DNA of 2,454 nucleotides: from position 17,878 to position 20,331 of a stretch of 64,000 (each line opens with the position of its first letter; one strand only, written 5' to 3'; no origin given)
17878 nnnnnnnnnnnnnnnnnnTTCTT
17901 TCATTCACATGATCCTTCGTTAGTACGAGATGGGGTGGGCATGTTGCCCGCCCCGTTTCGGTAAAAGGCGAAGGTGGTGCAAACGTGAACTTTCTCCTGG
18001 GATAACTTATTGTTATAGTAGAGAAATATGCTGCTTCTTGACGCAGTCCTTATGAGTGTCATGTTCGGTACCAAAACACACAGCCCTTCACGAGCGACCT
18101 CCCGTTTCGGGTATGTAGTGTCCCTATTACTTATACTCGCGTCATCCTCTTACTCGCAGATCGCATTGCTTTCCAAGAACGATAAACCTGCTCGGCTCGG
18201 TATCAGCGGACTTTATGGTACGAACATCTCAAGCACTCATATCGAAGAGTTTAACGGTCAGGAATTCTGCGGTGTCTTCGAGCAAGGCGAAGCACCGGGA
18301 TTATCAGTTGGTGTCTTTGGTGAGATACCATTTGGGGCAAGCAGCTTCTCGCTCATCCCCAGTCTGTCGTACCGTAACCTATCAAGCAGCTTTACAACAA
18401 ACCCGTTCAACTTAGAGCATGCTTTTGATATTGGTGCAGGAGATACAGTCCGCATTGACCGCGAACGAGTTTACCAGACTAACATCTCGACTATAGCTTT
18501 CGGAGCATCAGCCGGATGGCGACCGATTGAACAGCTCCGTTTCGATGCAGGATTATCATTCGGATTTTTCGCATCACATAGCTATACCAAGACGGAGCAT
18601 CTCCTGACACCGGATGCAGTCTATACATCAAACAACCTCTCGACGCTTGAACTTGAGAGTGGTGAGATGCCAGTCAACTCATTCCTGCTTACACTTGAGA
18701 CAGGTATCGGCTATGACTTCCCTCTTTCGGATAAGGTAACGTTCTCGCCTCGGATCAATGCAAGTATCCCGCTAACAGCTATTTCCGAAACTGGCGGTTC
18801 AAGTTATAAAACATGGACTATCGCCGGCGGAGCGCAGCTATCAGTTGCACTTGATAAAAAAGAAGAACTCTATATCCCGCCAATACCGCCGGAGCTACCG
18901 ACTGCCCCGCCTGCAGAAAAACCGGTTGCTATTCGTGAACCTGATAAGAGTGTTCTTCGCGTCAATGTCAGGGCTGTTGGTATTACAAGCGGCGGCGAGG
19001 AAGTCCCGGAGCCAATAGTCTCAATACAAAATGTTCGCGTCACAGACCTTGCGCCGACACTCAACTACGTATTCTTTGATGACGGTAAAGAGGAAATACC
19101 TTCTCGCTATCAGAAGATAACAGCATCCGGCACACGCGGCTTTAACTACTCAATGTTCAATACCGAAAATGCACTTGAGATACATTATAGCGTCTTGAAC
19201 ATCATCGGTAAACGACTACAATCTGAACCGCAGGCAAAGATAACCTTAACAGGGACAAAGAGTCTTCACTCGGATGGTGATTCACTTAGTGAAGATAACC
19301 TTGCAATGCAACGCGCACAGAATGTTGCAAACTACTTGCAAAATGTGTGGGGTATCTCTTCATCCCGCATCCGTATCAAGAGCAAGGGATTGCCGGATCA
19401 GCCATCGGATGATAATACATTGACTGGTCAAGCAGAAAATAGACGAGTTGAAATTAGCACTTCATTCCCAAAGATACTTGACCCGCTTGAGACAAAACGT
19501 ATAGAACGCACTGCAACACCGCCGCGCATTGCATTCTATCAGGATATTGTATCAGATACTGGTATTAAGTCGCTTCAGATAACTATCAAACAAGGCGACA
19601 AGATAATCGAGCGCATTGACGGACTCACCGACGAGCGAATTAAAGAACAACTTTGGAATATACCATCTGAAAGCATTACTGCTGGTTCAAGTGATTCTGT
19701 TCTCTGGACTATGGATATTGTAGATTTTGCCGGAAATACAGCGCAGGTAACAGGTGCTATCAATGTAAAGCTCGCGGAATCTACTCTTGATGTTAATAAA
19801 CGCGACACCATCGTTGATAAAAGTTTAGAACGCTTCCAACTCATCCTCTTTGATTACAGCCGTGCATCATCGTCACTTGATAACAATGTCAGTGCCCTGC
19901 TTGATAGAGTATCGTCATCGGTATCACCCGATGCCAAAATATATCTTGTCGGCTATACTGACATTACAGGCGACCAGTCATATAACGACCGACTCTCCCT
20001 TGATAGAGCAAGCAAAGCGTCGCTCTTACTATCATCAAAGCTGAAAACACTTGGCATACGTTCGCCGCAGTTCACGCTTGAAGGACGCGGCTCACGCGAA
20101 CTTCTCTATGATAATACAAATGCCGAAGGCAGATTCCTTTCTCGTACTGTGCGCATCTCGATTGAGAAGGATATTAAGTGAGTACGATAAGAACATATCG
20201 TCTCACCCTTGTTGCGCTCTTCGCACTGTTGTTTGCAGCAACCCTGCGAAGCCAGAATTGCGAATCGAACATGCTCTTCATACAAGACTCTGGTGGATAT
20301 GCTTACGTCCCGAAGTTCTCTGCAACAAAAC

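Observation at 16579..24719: A four-gene operon encoding an ECF sigma factor, an anti-sigma factor, a double-OmpA-domain protein and a 1513-aa LamG-headed T9SS adhesin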

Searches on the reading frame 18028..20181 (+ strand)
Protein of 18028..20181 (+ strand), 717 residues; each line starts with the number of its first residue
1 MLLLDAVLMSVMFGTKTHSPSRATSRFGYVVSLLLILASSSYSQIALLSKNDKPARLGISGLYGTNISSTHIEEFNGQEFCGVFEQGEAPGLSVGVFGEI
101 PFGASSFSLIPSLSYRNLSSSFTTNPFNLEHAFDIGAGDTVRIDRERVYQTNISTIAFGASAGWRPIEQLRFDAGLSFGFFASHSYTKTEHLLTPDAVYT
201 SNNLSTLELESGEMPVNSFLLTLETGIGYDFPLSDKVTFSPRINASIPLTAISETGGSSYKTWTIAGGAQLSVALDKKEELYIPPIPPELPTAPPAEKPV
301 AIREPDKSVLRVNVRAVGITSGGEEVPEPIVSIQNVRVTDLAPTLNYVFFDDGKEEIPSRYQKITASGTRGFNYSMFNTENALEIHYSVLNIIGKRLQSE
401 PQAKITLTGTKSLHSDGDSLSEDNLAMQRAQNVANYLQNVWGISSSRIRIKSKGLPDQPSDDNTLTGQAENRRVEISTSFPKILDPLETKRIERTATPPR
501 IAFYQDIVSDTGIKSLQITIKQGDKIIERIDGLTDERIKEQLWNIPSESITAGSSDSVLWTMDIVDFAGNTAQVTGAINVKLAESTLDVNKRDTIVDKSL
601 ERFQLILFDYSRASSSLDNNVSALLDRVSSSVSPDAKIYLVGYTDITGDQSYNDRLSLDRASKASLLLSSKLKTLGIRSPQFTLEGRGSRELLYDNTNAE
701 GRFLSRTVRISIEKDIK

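Call 5: search_protein_families(library=pfam, proteins=[window:18028-20181:+], max_evalue=0.01)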
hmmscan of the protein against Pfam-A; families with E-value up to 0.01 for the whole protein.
window:18028-20181:+ (717 aa): 2 families
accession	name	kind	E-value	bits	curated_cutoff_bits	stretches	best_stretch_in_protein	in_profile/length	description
PF00691.25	OmpA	-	1.5e-22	80.2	27.2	2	386-472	13-98/98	OmpA family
PF13568.12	OMP_b-brl_2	-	1.2e-07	32.4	27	1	89-242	37-165/175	Outer membrane protein beta-barrel domain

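Call 6: search_protein_families(library=ncbifam, proteins=[window:18028-20181:+], max_evalue=0.01)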
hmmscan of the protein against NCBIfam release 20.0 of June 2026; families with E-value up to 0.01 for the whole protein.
window:18028-20181:+ (717 aa): 23 families
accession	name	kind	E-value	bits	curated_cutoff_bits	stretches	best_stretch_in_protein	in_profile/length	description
NF053611.1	YiaD_Gzip_OmpA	equivalog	6.9e-27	94.5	175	2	604-712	102-206/206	YiaD family glycine zipper/OmpA-like lipoprotein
NF053612.1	anchor_PA1041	equivalog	9.9e-21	74.8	250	2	589-712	119-235/236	PA1041 family peptidoglycan-binding anchor lipoprotein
NF053585.1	OMP_LP_YfiB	equivalog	1.9e-19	70.1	128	2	616-713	66-161/163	outer membrane lipoprotein YfiB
NF045787.1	OmpABordt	equivalog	1.4e-15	57.5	200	2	606-712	87-189/194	outer membrane protein OmpA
NF053613.1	OMP_toxin_LptF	equivalog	5.7e-15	55.7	400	2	600-715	137-248/256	lipotoxin F family OmpA-related lipoprotein LptF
TIGR03350.1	type_VI_ompA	equivalog_domain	6.6e-15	55.3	139.8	2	388-477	47-136/137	type VI secretion system protein TssL, long form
TIGR03789.1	pdsO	hypoth_equivalog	5.3e-14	52.5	152.2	2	613-711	146-242/243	sortase-associated OmpA-like protein PdsO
NF007804.1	PRK10510.1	equivalog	1.2e-13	50.9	307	2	415-478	154-216/219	OmpA family lipoprotein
NF005999.0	PRK08126.1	subfamily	1.1e-10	41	571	1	421-477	374-429/432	hypothetical protein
NF047620.1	FlgprotMotYVib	equivalog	1.9e-10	40.8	400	2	597-714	152-268/271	flagellar protein MotY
NF045788.1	Omp38Acinit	equivalog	4.1e-10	39.2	500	2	633-712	270-346/354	outer membrane protein Omp38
NF047726.1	AutTranAdhPGAsTpgA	equivalog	6e-10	38.8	350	1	601-691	151-240/268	trimeric autotransporter adhesin/peptidogylcan-associated protein TpgA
NF005444.0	PRK07033.1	equivalog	8.1e-10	38.2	520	1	611-712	319-421/438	DotU family type VI secretion system protein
NF006508.0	PRK08944.1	subfamily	3.2e-09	36.4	259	1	422-478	231-287/304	MotB family protein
TIGR02802.1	Pal_lipo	equivalog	1.1e-08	35.1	125.35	1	386-477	15-103/104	peptidoglycan-associated lipoprotein Pal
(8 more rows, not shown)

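Call 10: find_homologous_proteins(query=window:18028-20181:+)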
Query window:18028-20181:+ (717 aa): 204 proteins with E <= 0.001 among 8000 candidates; the best 120 are listed.
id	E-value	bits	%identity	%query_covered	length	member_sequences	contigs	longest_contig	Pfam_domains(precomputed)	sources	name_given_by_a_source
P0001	0.0e+0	1575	100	100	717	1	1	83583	PF00691.26,PF13568.13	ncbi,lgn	-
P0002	0.0e+0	1536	97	100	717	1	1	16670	PF00691.26,PF13568.13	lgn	-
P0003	0.0e+0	1510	97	98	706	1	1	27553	PF00691.26,PF13568.13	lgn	-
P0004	0.0e+0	1440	90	100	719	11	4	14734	PF00691.26,PF13568.13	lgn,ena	-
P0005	0.0e+0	1242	77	98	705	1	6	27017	PF00691.26,PF13568.13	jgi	jgi:outer membrane protein OmpA-like peptidoglycan-associated protein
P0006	0.0e+0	1204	76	98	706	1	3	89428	PF00691.26,PF13568.13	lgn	-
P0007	2.2e-246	838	88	61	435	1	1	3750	PF13568.13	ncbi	ncbi:MAG TPA: outer membrane beta-barrel protein, partial [Candidatus Kapabacteria bacterium]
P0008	5.1e-236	803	55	94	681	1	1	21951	PF00691.26,PF13568.13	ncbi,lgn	-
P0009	1.2e-234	799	54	97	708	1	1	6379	PF00691.26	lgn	-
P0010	1.5e-226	772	54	95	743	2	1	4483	PF00691.26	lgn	-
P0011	1.3e-225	769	51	98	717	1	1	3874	PF00691.26,PF13568.13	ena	-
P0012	9.2e-218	743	52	94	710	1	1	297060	PF00691.26,PF13568.13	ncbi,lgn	-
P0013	1.1e-215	736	53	96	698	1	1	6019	PF00691.26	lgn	-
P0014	1.7e-215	736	51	93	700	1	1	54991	PF00691.26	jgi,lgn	-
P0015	2.2e-211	722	52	96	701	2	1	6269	PF00691.26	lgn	-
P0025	1.2e-195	670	47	98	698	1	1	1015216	PF00691.26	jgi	jgi:outer membrane protein OmpA-like peptidoglycan-associated protein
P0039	3.9e-130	454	38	91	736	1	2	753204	PF00691.26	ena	-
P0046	9.9e-81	290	30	92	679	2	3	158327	PF00691.26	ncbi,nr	ncbi:MAG: OmpA family protein [Bacteroidota bacterium]|nr:OmpA family protein [Bacteroidota bacteriu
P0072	8.2e-66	241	28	96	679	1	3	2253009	PF00691.26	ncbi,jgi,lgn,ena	jgi:outer membrane protein OmpA-like peptidoglycan-associated protein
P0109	4.2e-55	206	27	94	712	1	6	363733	PF00691.26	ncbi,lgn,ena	ncbi:MAG: OmpA family protein [Candidatus Kapaibacterium sp.]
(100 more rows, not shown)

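Call 11: find_encoding_contigs(protein=window:18028-20181:+, flank=10000, max_places=6)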
Protein window:18028-20181:+ (717 aa): 1 contig read that carries it; 1 place shown.
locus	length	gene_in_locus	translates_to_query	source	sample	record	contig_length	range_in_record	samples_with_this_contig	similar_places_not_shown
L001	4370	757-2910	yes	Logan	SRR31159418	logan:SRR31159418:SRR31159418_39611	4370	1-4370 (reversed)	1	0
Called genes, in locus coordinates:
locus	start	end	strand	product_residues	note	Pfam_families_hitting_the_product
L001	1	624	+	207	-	?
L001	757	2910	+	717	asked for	PF13568:OMP_b-brl_2 (faint), PF00691:OmpA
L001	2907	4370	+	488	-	?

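Call 12: find_encoding_contigs(protein=P0012, flank=10000, max_places=2)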
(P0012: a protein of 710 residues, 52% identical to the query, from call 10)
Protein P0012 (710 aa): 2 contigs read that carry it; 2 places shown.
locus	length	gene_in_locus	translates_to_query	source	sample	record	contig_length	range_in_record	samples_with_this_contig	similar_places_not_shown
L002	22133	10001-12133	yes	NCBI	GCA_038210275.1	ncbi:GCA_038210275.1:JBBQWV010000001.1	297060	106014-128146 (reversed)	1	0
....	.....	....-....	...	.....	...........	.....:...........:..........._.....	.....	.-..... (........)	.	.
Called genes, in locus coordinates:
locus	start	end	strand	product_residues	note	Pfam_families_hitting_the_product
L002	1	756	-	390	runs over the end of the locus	PF00512:HisKA (weak), PF02518:HATPase_c, PF13589:HATPase_c_3 (faint), PF14501:HATPase_c_5 (weak)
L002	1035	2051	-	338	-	PF13026:DUF3887, PF01551:Peptidase_M23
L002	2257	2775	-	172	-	PF13858:DUF4199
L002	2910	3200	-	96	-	PF01541:GIY-YIG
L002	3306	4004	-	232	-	PF01988:VIT1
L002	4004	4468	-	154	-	PF00254:FKBP_C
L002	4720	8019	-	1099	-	PF17517:IgGFc_binding, PF18962:Por_Secre_tail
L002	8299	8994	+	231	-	PF04542:Sigma70_r2, PF04545:Sigma70_r4, PF08281:Sigma70_r4_2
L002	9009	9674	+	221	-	-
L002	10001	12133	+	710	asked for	PF13568:OMP_b-brl_2 (weak), PF00691:OmpA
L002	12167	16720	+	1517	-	PF13385:Laminin_G_3, PF22064:Cep192_D2 (faint), PF07610:DUF1573 (faint), PF15780:ASH (faint), PF12371:TMEM131_like_N (faint), PF22067:Cep192_D3 (faint), PF22073:Cep192_D4 (faint), PF22544:HYDIN_VesB_CFA65-like_Ig (weak), +2 more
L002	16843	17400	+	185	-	PF22769:DCD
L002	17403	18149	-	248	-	-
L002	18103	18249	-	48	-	-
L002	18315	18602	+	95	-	-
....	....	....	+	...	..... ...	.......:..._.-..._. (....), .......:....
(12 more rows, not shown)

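Call 13: find_encoding_contigs(protein=P0025, flank=10000, max_places=2)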
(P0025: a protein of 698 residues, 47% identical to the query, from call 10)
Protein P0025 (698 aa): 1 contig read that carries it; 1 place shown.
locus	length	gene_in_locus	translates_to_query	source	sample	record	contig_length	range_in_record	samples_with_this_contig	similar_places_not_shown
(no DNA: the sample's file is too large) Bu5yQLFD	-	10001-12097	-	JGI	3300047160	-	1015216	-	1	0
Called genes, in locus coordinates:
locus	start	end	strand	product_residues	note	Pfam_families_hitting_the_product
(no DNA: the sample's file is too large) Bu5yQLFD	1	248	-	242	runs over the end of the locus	PF04542:Sigma70_r2, PF08281:Sigma70_r4_2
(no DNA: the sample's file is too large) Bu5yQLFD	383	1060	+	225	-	PF03070:TENA_THI-4, PF14518:Haem_oxygenas_2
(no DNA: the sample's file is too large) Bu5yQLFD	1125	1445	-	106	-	-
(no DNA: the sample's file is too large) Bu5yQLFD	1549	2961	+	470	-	PF00724:Oxidored_FMN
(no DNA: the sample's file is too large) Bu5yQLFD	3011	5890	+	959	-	PF13271:DUF4062, PF24885:TPR_NPHP3, PF13424:TPR_12, PF13374:TPR_10, PF13424:TPR_12, PF24885:TPR_NPHP3, PF13374:TPR_10, PF13424:TPR_12, +12 more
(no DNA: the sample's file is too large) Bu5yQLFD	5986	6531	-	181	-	-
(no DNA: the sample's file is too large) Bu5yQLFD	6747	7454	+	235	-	-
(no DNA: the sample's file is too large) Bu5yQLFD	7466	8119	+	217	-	-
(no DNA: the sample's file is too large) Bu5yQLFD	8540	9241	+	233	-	PF04542:Sigma70_r2, PF04545:Sigma70_r4 (weak), PF08281:Sigma70_r4_2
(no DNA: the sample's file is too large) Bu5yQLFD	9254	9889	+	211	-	-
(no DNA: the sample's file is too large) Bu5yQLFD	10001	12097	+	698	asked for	PF00691:OmpA (weak)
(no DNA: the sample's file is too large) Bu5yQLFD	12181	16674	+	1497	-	PF13385:Laminin_G_3, PF15780:ASH (faint), PF22066:Cep192_D8 (faint), PF22073:Cep192_D4 (faint), PF24507:Ig_CFAP65_4th (faint), PF07610:DUF1573 (faint), PF22067:Cep192_D3 (faint), PF22544:HYDIN_VesB_CFA65-like_Ig (weak), +2 more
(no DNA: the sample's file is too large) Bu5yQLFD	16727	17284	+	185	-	PF22769:DCD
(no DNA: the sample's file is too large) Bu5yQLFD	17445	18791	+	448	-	PF03446:NAD_binding_2 (weak), PF03721:UDPG_MGDP_dh_N, PF00984:UDPG_MGDP_dh, PF03720:UDPG_MGDP_dh_C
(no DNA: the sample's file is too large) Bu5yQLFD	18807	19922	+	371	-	PF02350:Epimerase_2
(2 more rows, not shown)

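Call 14: find_encoding_contigs(protein=P0039, flank=10000, max_places=2)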
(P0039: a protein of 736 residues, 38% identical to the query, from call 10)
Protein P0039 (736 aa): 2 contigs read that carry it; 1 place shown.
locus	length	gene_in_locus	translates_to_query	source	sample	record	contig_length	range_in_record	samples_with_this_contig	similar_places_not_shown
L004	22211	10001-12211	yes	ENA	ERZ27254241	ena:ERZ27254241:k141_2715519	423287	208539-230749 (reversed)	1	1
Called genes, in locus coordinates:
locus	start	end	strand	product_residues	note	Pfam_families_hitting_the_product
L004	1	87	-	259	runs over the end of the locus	PF14023:Bestrophin-like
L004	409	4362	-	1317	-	PF15902:Sortilin-Vps10 (faint), PF22544:HYDIN_VesB_CFA65-like_Ig (faint), PF15780:ASH (faint), PF22073:Cep192_D4 (faint)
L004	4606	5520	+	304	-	PF12412:DUF3667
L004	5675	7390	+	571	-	PF18962:Por_Secre_tail (weak)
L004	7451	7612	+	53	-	-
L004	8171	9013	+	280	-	PF04542:Sigma70_r2 (faint), PF08281:Sigma70_r4_2, PF04545:Sigma70_r4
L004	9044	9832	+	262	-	-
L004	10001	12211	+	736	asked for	PF00691:OmpA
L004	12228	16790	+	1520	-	PF13385:Laminin_G_3, PF07610:DUF1573 (faint), PF22544:HYDIN_VesB_CFA65-like_Ig (faint), PF24507:Ig_CFAP65_4th (faint), PF15780:ASH (weak), PF24798:Ig-CFAP74_4th (weak), PF13860:FlgD_ig (weak), PF18962:Por_Secre_tail, +4 more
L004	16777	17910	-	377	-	PF21016:RlmN_N (weak), PF04055:Radical_SAM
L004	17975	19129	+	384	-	-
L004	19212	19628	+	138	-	-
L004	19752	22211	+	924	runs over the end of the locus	PF18582:HZS_alpha, PF18962:Por_Secre_tail (weak)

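Call 16: find_encoding_contigs(protein=P0072, flank=10000, max_places=2)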
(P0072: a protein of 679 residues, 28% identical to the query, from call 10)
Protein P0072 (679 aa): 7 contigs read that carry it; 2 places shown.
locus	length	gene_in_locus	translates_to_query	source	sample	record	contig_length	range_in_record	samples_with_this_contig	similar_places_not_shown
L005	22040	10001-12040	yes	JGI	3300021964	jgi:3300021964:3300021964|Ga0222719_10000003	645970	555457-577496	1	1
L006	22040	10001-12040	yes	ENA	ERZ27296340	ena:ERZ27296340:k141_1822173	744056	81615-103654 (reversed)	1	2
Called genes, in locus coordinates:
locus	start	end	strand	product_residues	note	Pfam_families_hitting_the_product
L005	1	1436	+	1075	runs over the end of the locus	PF14870:PSII_BNR (faint), PF02012:BNR (faint), PF15902:Sortilin-Vps10 (weak)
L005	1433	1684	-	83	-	PF03606:DcuC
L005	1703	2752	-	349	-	PF03606:DcuC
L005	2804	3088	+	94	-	-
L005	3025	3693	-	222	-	PF00512:HisKA, PF02518:HATPase_c (weak)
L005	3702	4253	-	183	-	PF00515:TPR_1 (faint), PF07719:TPR_2 (faint), PF13181:TPR_8 (faint), PF13424:TPR_12, PF13176:TPR_7 (faint)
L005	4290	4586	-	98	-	PF00515:TPR_1 (faint), PF07719:TPR_2 (faint), PF13176:TPR_7 (faint), PF13374:TPR_10 (faint), PF13424:TPR_12, PF21033:RMD1-3 (faint)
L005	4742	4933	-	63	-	-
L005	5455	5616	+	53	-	-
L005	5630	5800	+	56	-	-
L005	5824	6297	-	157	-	-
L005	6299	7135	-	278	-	PF00494:SQS_PSY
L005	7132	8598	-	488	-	PF00070:Pyr_redox (faint), PF01134:GIDA (faint), PF01266:DAO (weak), PF01593:Amino_oxidase, PF03486:HI0933_like (faint), PF07992:Pyr_redox_2 (faint), PF12831:FAD_oxidored (faint), PF13450:NAD_binding_8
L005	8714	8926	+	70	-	PF13089:PP_kinase_N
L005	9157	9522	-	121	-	-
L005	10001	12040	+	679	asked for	PF00691:OmpA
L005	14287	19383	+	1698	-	PF15902:Sortilin-Vps10, PF16656:Pur_ac_phosph_N (faint), PF00041:fn3 (faint), PF25788:Ig_Rha78A_N (faint), PF18962:Por_Secre_tail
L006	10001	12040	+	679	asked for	PF00691:OmpA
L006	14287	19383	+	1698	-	PF15902:Sortilin-Vps10, PF16656:Pur_ac_phosph_N (faint), PF00041:fn3 (faint), PF25788:Ig_Rha78A_N (faint), PF18962:Por_Secre_tail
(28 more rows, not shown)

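Call 17: find_encoding_contigs(protein=P0046, flank=10000, max_places=2)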
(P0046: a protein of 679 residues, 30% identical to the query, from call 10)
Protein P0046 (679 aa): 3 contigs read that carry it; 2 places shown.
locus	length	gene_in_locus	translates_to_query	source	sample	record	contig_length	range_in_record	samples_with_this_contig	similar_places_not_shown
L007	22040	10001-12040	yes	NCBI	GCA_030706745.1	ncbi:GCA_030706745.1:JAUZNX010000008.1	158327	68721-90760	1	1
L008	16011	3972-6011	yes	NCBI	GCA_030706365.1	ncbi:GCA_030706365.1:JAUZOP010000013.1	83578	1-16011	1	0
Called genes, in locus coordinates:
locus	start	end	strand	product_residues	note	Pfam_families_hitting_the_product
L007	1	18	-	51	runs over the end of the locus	-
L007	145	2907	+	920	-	PF02190:LON_substr_bdg, PF00004:AAA, PF07728:AAA_5, PF13401:AAA_22 (faint), PF22667:Lon_lid, PF05362:Lon_C, PF13541:ChlI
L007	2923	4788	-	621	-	PF13088:BNR_2 (faint), PF02012:BNR (faint), PF18962:Por_Secre_tail (weak), PF13860:FlgD_ig (faint)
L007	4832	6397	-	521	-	-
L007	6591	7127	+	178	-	PF03938:OmpH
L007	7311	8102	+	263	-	PF03938:OmpH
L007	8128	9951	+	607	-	-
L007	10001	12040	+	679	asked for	PF00691:OmpA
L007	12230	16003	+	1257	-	PF15902:Sortilin-Vps10 (faint), PF15780:ASH (faint), PF22544:HYDIN_VesB_CFA65-like_Ig (faint), PF22073:Cep192_D4 (faint), PF07610:DUF1573 (faint)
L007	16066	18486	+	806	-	PF15902:Sortilin-Vps10 (faint)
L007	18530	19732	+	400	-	PF00801:PKD (weak)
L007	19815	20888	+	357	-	PF03462:PCRF, PF00472:RF-1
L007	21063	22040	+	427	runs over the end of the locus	PF09861:Lar_N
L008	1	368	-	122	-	?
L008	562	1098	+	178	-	PF03938:OmpH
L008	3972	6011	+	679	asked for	PF00691:OmpA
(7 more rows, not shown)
